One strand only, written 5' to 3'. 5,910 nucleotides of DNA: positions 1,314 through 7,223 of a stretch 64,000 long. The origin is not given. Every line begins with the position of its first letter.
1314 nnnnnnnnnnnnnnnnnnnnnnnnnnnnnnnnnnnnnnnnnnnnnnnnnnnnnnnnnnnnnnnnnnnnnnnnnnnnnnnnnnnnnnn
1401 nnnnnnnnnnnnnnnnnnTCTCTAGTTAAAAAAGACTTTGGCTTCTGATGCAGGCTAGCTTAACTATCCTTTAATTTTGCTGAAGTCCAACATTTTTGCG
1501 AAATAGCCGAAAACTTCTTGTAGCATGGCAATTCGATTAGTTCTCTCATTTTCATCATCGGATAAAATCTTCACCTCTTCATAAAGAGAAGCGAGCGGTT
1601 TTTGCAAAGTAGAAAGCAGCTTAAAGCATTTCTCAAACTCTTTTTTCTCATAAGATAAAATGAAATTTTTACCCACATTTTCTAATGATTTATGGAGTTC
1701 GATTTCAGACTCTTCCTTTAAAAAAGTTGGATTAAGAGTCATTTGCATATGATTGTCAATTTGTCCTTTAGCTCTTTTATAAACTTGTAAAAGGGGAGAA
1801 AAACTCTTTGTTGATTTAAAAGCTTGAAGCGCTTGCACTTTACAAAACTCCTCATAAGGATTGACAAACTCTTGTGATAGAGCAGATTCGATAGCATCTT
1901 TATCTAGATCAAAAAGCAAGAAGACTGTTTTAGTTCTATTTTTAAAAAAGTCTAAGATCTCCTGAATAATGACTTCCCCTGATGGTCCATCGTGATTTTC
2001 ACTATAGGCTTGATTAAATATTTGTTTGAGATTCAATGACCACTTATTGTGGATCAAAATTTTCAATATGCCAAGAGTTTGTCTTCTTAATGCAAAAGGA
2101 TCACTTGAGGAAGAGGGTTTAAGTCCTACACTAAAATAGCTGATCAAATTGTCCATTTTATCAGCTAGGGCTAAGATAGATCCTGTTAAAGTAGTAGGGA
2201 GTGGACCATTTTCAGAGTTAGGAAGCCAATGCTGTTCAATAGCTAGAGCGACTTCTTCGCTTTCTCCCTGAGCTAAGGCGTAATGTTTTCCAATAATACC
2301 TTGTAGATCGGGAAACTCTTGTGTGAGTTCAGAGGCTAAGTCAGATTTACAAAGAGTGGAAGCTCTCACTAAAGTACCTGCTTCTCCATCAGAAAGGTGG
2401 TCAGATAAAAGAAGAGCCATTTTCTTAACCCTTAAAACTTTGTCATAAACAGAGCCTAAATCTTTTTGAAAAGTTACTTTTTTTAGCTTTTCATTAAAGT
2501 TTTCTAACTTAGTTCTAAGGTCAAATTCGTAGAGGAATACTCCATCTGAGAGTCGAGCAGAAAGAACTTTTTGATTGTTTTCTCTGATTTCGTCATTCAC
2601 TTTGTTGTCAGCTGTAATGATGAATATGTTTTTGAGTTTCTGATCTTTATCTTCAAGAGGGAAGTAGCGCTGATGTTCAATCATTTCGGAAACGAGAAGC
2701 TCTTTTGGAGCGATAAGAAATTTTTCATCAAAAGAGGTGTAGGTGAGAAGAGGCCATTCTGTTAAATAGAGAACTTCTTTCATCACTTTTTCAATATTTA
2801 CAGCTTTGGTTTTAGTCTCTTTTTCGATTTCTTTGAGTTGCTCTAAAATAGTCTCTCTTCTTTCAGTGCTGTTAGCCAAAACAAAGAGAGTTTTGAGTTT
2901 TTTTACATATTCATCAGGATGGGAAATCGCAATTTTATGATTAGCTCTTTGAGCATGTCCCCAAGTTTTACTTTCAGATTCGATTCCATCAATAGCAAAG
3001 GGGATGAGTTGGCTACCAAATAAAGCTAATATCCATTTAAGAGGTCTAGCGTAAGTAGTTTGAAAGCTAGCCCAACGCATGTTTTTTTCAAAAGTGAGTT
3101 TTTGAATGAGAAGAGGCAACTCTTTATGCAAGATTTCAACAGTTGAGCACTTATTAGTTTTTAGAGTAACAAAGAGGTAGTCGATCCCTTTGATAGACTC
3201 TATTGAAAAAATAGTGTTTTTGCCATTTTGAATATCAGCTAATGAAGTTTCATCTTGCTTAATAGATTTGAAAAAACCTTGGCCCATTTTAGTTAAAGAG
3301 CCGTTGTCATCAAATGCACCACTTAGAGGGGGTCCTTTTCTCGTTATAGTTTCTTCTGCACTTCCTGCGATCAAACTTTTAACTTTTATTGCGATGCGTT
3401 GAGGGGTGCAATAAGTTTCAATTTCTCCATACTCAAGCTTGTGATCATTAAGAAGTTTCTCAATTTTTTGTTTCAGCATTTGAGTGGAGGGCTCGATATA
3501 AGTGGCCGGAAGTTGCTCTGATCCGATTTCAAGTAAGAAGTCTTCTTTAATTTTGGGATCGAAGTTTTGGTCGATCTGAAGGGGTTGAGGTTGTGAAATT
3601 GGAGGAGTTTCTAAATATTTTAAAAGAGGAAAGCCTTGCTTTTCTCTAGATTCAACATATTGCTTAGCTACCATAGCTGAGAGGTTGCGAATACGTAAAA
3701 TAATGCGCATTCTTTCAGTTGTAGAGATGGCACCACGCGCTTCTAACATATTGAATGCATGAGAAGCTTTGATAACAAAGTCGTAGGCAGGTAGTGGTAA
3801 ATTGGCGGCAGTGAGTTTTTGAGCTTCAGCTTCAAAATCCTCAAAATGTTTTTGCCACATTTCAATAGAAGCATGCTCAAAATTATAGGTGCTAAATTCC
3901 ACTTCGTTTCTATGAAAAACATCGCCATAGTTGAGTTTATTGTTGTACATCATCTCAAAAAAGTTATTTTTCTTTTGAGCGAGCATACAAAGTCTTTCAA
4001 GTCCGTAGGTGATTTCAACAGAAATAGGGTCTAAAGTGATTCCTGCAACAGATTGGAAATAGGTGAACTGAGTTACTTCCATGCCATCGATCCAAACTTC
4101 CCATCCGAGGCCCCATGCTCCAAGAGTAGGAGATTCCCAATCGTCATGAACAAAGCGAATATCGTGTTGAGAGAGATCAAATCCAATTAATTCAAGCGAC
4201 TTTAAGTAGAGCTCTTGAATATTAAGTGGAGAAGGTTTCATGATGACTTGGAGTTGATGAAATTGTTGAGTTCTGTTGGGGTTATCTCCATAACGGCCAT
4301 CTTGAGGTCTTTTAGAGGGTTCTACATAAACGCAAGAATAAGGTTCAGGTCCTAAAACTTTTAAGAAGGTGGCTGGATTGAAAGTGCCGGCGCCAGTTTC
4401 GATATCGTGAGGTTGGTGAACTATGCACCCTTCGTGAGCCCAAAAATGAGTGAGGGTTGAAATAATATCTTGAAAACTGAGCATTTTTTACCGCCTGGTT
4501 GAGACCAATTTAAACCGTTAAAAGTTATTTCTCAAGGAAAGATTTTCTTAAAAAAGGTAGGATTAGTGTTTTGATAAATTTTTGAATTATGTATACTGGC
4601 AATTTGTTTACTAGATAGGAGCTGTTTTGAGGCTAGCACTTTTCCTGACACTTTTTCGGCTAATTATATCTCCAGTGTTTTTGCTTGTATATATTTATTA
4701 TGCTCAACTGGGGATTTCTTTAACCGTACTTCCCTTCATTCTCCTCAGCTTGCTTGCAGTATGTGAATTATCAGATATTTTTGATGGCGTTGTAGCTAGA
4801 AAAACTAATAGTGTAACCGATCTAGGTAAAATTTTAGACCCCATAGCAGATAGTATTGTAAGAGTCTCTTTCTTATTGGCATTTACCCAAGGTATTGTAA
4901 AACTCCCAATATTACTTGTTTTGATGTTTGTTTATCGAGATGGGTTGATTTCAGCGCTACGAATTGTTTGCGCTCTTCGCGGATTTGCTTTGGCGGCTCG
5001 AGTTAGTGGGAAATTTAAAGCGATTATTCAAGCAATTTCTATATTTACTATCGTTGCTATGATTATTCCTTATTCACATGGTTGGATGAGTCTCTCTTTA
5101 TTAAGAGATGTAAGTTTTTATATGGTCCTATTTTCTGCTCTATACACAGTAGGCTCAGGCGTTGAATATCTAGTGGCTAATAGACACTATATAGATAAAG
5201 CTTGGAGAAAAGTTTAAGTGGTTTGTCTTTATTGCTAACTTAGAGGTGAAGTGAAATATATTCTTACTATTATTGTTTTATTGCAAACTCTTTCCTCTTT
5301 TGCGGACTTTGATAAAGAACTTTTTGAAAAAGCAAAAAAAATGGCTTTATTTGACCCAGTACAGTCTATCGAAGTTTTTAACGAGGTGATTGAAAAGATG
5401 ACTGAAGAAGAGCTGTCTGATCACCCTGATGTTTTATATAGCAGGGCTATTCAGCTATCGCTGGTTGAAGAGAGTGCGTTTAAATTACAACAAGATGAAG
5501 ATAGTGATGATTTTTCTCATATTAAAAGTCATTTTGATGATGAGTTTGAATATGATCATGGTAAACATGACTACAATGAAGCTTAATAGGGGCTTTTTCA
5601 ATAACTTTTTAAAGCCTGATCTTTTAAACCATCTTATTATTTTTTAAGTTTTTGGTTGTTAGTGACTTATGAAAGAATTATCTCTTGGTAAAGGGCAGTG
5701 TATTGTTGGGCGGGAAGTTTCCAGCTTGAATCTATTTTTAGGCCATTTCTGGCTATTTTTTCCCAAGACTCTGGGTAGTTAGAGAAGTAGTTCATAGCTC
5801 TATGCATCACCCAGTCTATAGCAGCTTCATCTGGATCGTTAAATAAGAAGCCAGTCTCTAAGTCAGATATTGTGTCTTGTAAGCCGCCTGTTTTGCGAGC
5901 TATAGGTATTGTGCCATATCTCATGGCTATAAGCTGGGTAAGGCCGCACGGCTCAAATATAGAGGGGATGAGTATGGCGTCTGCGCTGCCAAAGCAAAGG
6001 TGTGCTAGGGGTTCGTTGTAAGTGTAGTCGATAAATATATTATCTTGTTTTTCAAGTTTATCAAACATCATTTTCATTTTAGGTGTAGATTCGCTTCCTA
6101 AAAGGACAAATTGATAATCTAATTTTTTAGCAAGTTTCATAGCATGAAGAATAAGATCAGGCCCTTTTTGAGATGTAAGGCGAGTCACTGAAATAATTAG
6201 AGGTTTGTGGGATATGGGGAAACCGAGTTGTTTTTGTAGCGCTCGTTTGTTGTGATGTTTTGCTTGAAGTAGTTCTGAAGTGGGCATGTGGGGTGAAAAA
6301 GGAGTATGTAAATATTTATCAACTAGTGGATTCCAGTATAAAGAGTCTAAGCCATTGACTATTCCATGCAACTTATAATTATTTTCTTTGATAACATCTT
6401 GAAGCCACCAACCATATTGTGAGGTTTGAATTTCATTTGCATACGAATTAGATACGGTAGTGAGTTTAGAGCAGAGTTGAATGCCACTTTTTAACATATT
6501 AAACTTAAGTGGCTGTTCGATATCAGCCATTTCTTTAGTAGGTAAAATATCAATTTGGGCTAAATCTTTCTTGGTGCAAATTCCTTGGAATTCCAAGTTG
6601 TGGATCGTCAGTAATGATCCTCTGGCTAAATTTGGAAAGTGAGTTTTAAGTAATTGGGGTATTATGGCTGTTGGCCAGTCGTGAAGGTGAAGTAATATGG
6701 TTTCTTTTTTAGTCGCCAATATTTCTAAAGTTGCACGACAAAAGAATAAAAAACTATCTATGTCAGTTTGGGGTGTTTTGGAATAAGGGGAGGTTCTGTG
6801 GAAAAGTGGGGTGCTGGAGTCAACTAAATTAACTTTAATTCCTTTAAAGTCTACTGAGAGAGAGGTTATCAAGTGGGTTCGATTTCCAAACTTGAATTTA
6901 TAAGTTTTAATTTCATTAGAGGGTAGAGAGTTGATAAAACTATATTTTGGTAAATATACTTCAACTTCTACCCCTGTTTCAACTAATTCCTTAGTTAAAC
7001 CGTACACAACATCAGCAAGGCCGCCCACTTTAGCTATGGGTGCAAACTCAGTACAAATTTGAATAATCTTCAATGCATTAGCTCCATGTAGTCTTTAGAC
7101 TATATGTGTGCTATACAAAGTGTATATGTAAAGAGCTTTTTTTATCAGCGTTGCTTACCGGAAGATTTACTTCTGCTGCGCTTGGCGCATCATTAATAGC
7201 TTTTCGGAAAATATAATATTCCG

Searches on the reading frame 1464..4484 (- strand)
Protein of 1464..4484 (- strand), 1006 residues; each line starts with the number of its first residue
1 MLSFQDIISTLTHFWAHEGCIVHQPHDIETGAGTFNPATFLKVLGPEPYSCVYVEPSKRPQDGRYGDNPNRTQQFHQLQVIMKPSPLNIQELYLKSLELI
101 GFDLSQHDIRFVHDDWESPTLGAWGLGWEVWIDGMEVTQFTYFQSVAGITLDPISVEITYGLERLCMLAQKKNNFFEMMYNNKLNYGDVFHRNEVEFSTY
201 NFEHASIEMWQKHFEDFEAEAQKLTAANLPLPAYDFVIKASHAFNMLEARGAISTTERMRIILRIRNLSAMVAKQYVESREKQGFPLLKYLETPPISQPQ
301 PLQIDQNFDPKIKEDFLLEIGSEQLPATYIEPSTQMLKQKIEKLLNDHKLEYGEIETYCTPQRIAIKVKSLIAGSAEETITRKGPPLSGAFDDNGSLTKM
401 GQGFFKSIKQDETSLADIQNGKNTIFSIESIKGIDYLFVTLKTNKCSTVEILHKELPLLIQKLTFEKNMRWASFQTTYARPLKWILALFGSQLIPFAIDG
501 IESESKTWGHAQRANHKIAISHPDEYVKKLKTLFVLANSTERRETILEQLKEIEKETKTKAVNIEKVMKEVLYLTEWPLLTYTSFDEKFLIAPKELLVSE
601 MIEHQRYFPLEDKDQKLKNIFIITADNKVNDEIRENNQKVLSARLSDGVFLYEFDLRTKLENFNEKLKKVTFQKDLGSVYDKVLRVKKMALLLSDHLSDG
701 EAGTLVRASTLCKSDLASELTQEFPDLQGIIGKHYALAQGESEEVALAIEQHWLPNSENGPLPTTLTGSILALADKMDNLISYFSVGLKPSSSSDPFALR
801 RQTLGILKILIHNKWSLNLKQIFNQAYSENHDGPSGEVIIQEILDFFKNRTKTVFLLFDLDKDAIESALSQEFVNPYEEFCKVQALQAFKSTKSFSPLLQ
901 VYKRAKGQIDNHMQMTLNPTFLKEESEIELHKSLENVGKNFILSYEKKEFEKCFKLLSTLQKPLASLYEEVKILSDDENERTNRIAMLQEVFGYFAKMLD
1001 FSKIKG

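Call 37: search_protein_families(library=ncbifam, proteins=[window:1464-4484:-], max_evalue=1e-20)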
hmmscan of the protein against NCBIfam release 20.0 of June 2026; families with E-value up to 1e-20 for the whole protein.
window:1464-4484:- (1006 aa): 4 families
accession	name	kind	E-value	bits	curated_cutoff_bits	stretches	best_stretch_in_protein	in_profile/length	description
NF011499.0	PRK14908.1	equivalog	0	1211.8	1244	1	1-1005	4-997/998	glycine--tRNA ligase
TIGR00211.2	glyS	equivalog_domain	9.8e-200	665.5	300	1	315-1004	1-684/684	glycine--tRNA ligase subunit beta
NF006827.1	PRK09348.1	equivalog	4.8e-134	446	369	1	3-278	1-276/276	glycine--tRNA ligase subunit alpha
TIGR00388.1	glyQ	equivalog_domain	3.9e-132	439.9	361.45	1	3-289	2-292/293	glycine--tRNA ligase subunit alpha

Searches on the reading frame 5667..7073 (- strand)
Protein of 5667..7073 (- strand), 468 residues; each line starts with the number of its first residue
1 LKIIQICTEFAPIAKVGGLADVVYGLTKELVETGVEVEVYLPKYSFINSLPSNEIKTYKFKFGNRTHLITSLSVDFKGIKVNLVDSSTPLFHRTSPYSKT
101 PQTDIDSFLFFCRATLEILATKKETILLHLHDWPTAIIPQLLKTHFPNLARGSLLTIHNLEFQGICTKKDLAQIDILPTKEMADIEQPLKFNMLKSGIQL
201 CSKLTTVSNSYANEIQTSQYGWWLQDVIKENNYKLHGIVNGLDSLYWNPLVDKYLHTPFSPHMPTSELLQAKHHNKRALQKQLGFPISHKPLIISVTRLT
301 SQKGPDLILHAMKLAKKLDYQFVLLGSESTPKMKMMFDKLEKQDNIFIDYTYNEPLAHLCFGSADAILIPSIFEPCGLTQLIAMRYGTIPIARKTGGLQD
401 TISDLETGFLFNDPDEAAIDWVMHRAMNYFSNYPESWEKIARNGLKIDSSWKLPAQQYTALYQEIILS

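Call 37: search_protein_families(library=ncbifam, proteins=[window:5667-7073:-], max_evalue=1e-20)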
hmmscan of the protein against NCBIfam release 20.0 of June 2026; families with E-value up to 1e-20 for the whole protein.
window:5667-7073:- (468 aa): 12 families
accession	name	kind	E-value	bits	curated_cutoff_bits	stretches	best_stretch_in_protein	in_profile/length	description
TIGR02095.1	glgA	subfamily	1.1e-135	453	328.45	1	1-465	1-477/477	glycogen/starch synthase, ADP-glucose type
NF001905.0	PRK00654.2-4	subfamily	3.1e-115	385.5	560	1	1-465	1-486/489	glycogen synthase GlgA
NF001899.0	PRK00654.1-2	equivalog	3.7e-104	348.8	459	1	1-466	1-476/478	glycogen synthase GlgA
NF001898.0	PRK00654.1-1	equivalog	4.1e-104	348.9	603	1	1-466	1-476/477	glycogen synthase GlgA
NF001903.0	PRK00654.2-2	equivalog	3e-100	336.1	616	1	1-464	1-477/482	glycogen synthase GlgA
NF001902.0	PRK00654.2-1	equivalog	2.8e-92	309.8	845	1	1-465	1-489/492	glycogen synthase GlgA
NF001904.0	PRK00654.2-3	equivalog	2e-86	290.6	577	1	1-465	1-474/475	glycogen synthase GlgA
NF001900.0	PRK00654.1-3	equivalog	2.1e-83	280.4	509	1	1-466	1-455/481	glycogen synthase GlgA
NF010699.0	PRK14099.1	equivalog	2.2e-80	270.5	762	1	1-466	4-480/485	glycogen synthase GlgA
NF001901.0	PRK00654.1-5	equivalog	3.8e-75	253.3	649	1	2-466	25-492/502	glycogen synthase GlgA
NF001906.0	PRK00654.2-5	equivalog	3.2e-67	227.5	870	1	2-465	7-483/485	glycogen synthase GlgA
NF010698.0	PRK14098.1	equivalog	2.3e-64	217.9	754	1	104-466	120-487/489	starch synthase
